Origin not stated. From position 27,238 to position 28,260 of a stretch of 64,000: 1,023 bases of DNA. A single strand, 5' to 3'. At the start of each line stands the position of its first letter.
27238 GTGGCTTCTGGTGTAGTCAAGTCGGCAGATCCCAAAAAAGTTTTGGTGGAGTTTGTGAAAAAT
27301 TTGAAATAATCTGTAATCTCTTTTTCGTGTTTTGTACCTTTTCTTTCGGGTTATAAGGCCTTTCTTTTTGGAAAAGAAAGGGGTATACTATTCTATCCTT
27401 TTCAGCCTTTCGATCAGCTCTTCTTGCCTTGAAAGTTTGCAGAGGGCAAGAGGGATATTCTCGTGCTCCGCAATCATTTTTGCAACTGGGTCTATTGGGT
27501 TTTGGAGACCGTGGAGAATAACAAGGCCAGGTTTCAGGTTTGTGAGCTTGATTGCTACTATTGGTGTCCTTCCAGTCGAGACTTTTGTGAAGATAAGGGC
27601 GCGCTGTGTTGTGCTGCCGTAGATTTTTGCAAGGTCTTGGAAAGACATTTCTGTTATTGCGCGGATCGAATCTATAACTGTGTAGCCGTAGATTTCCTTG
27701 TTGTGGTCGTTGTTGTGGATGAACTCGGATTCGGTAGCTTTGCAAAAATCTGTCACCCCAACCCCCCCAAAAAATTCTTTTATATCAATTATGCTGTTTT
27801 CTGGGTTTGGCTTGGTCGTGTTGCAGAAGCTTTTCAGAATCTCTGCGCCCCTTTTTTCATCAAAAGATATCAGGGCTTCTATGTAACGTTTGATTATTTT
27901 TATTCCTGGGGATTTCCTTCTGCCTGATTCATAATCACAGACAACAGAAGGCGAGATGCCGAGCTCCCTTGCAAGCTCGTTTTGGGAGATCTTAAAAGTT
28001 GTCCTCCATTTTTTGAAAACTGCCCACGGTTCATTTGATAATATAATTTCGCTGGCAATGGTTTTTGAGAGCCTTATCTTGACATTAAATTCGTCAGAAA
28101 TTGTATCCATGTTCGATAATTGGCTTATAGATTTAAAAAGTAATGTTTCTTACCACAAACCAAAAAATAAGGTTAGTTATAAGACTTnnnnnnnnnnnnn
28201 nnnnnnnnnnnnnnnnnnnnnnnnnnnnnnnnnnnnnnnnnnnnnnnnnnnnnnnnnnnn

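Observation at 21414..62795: Seven intergenic copies of the 15-nt palindrome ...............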

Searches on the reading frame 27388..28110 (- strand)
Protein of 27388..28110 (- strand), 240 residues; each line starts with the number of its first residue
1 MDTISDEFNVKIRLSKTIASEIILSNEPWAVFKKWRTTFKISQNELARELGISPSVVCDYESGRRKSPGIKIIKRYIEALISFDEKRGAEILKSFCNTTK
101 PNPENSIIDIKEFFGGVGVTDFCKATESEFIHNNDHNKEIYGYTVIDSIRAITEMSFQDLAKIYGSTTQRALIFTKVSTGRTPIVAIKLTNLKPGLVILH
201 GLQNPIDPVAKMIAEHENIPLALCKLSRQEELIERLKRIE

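Call 14: search_protein_families(library=pfam, proteins=[window:27388-28110:-])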
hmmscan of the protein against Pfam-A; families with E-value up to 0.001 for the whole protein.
window:27388-28110:- (240 aa): 3 families
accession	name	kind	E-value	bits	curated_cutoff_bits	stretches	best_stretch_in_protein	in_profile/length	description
PF01381.28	HTH_3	-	6.5e-09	36.1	23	1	33-80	2-48/55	Helix-turn-helix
PF12844.13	HTH_19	-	7.2e-05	23.1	30.2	1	32-79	4-50/64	Helix-turn-helix domain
PF13560.12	HTH_31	-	0.00038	21.1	27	1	39-79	13-53/64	Helix-turn-helix domain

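Call 30: search_solved_structures(query=window:27388-28110:-, max_evalue=1)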
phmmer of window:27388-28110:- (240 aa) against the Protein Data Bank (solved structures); distinct sequences matched with E-value up to 1: 17.
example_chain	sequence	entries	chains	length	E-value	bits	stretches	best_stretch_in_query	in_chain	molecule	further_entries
8tac_A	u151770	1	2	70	0.00093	21.8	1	32-79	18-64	DBP48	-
4yba_A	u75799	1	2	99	0.023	17.3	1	30-106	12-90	Regulatory protein C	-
1x57_A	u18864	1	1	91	0.024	17.2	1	29-82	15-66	Endothelial differentiation-related factor 1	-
28tn_A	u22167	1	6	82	0.042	16.4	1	34-82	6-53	lambda repressor-like protein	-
9b0q_CH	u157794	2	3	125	0.053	16.1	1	29-81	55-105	Endothelial differentiation-related factor 1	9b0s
6zvi_T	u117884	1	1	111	0.053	16.1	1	32-76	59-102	MBF1 isoform 1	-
7nrd_Sh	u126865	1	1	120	0.054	16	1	32-76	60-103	Multiprotein-bridging factor 1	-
9p73_CH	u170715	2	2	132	0.063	15.8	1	29-81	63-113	Endothelial differentiation-related factor 1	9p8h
2mez_A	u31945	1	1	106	0.078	15.5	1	24-71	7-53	Multiprotein Bridging Factor (MBP-like)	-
9rpv_E4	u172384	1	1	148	0.079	15.5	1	29-81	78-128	Endothelial differentiation-related factor 1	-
6zvh_i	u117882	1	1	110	0.085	15.4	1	29-73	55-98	Endothelial differentiation-related factor 1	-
9f9s_CN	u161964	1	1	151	0.086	15.4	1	32-77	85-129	Multiprotein-bridging factor 1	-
7o81_AU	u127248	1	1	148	0.09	15.3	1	29-78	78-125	EDF1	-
7p4a_A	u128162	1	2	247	0.15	14.6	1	31-77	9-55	Stl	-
7zvi_A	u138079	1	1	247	0.16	14.5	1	31-77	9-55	Orf22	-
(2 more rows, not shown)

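Call 31: search_protein_families(library=ncbifam, proteins=[window:27388-28110:-], max_evalue=0.01)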
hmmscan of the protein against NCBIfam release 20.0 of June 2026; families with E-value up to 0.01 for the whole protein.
window:27388-28110:- (240 aa): 7 families
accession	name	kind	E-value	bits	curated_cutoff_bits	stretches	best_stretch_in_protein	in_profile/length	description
NF041951.1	phage_RstR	subfamily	0.00032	20.9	80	1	32-84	7-59/108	RstR family transcriptional repressor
NF047948.1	male_kill_WMK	equivalog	0.00064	19.3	300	1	32-66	167-201/300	WO male-killing family protein Wmk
NF007481.0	PRK10072.1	equivalog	0.00072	20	110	0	27-67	33-73/96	HTH-type transcriptional regulator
NF041265.1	NadS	equivalog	0.00087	19.6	60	0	33-71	36-74/94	NadS family protein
NF038310.1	lysogeny_AimR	equivalog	0.0022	17.1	70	1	40-105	9-71/365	AimR family lysis-lysogeny pheromone receptor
TIGR03070.1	couple_hipB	subfamily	0.0023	17.9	71.65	1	33-65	8-40/58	type II toxin-antitoxin system Y4mF family antitoxin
TIGR03830.1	CxxCG_CxxCG_HTH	subfamily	0.0055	16.5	61.8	0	33-66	71-104/127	type II TA system antitoxin MqsA family protein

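Call 34: find_homologous_proteins(query=window:27388-28110:-, max_evalue=0.00001)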
Query window:27388-28110:- (240 aa): 2591 proteins with E <= 0.00001 among 3060 candidates; the best 120 are listed.
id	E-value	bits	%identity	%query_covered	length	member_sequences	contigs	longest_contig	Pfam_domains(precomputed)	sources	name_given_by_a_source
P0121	4.8e-154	528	100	100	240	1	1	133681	PF01381.29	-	-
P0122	5.0e-129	446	84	100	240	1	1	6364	PF01381.29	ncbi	-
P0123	7.0e-125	433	81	100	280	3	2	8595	PF01381.29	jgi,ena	-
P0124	5.0e-124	430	81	100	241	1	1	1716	PF01381.29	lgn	-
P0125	3.8e-123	427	81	98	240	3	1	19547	PF01381.29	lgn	-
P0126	1.3e-122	425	78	100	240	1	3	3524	PF01381.29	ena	-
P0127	2.1e-122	425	78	100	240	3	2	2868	PF01381.29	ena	-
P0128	4.4e-120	417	78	100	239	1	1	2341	PF01381.29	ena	-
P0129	1.1e-119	416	78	100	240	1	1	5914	PF01381.29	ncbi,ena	-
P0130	2.0e-114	399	73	100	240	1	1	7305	PF12844.14,PF01381.29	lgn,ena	-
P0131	2.1e-90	320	62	100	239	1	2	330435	PF01381.29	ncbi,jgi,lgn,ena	-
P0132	4.6e-90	319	64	95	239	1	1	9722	PF01381.29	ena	-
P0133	1.5e-86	307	61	94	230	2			PF01381.29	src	-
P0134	2.2e-84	300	62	100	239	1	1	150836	PF01381.29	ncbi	-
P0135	2.8e-84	300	59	99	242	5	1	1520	-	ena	-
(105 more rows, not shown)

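Call 36: find_related_loci(query=A1, collection=metagenome_contigs, flank=4000)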
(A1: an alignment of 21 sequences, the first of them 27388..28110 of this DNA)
Query A1 (240 aa) in metagenome_contigs; peptide patterns used: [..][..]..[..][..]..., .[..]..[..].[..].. (x = any residue, [..] = any of these).
600 stretches matched a pattern (row limit reached: there are more); 576 encode a relative of the query (tblastn E <= 1e-3); the best 80 are kept; 80 distinct loci.
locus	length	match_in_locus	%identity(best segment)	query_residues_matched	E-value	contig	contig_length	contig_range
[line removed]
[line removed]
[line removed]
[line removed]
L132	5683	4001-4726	56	1-240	3e-86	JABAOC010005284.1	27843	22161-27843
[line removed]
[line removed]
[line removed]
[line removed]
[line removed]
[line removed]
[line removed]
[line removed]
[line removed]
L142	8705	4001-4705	47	1-237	4e-72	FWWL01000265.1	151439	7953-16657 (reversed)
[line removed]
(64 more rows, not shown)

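Call 67: predict_structure(alignment_id=A1)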
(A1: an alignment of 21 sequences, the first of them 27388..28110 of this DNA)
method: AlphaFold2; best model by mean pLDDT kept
length: 240 residues; sequences in the alignment: 21
mean_pLDDT: 81.0   pTM: 0.55
mean pLDDT of the five models: 81.0, 76.1, 74.7, 74.7, 73.0
residues with pLDDT >= 90: 47; 70-90: 153; 50-70: 34; < 50: 6
segments of 3 or more residues with pLDDT < 50: 1-4
pLDDT, mean of each block of 10 residues (from residue 1): 52 82 82 89 89 85 75 87 86 65 72 88 92 81 86 67 64 85 80 87 83 89 91 89
secondary structure, 60 per line:
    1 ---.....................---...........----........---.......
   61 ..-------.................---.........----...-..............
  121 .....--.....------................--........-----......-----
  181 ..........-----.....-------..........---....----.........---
elements in order: H4-24 H28-38 H43-50 H54-62 H70-86 H90-98 E107-118 H119-125 E128-132 E139-147 H148-154 H157-164 E170-175 H181-190 E196-200 H208-217 E221-224 H229-237

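Call 69: fold_search(model_id=the predicted structure, library=pdb)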
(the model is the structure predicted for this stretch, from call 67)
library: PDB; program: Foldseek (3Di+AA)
matches with E <= 10: 582; with E <= 0.001: 2
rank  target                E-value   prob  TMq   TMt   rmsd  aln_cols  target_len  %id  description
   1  3l31_A                8.7e-04  1.00  0.35  0.35   3.5       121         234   16  Crystal structure of the CBS and DRTGG domains of the regulatory region of Clostridium perfringens pyrophosphatase com (released 2010-04-21)
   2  3l2b_B                9.8e-04  1.00  0.35  0.36   3.5       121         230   16  Crystal structure of the CBS and DRTGG domains of the regulatory region of Clostridium perfringens pyrophosphatase com (released 2010-04-21)
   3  2ioj_A                1.0e-03  1.00  0.39  0.73   3.0       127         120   18  Crystal structure of protein AF1212 from Archaeoglobus fulgidus, Pfam DRTGG (released 2006-10-31)
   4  3l31_B                1.1e-03  1.00  0.35  0.36   3.5       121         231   16  Crystal structure of the CBS and DRTGG domains of the regulatory region of Clostridium perfringens pyrophosphatase com (released 2010-04-21)
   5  3l2b_A                1.5e-03  1.00  0.34  0.35   3.5       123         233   14  Crystal structure of the CBS and DRTGG domains of the regulatory region of Clostridium perfringens pyrophosphatase com (released 2010-04-21)
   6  6h4c_B                1.1e-02  1.00  0.22  0.36   8.2        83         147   24  A polyamorous repressor: deciphering the evolutionary strategy used by the phage-inducible chromosomal islands to spre (released 2019-08-28)
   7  7dlv_E                1.9e-02  1.00  0.22  0.36  10.1        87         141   22  shrimp dUTPase in complex with Stl (released 2021-12-01)
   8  3clc_A                2.4e-02  1.00  0.21  0.62   5.6        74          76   20  Crystal Structure of the Restriction-Modification Controller Protein C.Esp1396I Tetramer in Complex with its Natural 3 (released 2008-07-29)
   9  7dlv_F                2.5e-02  1.00  0.22  0.37   8.3        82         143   23  shrimp dUTPase in complex with Stl (released 2021-12-01)
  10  7pwj_FFF              2.8e-02  1.00  0.22  0.36   8.3        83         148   24  dUTPase from human in complex with Stl (released 2022-12-28)
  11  3ufd_F                2.8e-02  1.00  0.20  0.61   6.7        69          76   26  C.Esp1396I bound to its highest affinity operator site OM (released 2012-07-11)
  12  6h4c_H                3.0e-02  1.00  0.22  0.36   8.3        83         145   24  A polyamorous repressor: deciphering the evolutionary strategy used by the phage-inducible chromosomal islands to spre (released 2019-08-28)
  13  2b5a_A                3.2e-02  1.00  0.22  0.63   5.9        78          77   26  C.BclI, Control Element of the BclI Restriction-Modification System (released 2006-01-03)
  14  8p8o_L                3.4e-02  1.00  0.23  0.38  10.3        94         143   23  M. tuberculosis dUTPase - Stl1-159 (StlNT) complex structure (released 2024-11-27)
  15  4i6u_D                3.6e-02  1.00  0.21  0.62   6.8        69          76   26  Crystal Structure of a Y37F mutant of the Restriction-Modification Controller Protein C.Esp1396I (released 2013-11-13)
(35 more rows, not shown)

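Call 90: find_homologous_proteins(query=L162:4001-4681:+, max_evalue=1e-10)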
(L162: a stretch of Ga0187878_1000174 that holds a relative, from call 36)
Query L162:4001-4681:+ (227 aa): 2390 proteins with E <= 1e-10 among 3136 candidates; the best 120 are listed.
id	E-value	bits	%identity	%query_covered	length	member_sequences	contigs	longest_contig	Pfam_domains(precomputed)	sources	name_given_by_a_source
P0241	3.8e-136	469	96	100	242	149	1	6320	PF01381.29,PF13560.13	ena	-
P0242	2.5e-128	444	90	100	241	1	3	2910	PF01381.29,PF13560.13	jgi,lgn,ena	-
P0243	8.9e-128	442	90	100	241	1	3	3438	PF01381.29,PF13560.13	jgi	jgi:putative transcriptional regulator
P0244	1.7e-127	441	90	100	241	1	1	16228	PF01381.29,PF13560.13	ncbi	-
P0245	6.0e-127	439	90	100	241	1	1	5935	PF01381.29,PF13560.13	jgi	-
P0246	3.9e-125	433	89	100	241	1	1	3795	-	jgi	jgi:putative transcriptional regulator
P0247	6.7e-124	429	86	100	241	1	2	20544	PF01381.29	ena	-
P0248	6.0e-123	426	86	100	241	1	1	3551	PF01381.29,PF13560.13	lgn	-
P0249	3.7e-122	424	91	95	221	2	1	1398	PF01381.29,PF13560.13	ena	-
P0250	2.1e-120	418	84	100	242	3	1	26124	PF01381.29,PF13560.13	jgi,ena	-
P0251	6.8e-115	400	78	100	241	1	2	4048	PF01381.29,PF13560.13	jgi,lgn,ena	jgi:putative transcriptional regulator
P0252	3.2e-114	398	80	100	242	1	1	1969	PF01381.29,PF13560.13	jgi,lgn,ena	jgi:putative transcriptional regulator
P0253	9.1e-114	396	85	100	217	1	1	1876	-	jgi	jgi:putative transcriptional regulator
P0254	1.7e-113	395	81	100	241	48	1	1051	-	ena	-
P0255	8.9e-109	380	78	100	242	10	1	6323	-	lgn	-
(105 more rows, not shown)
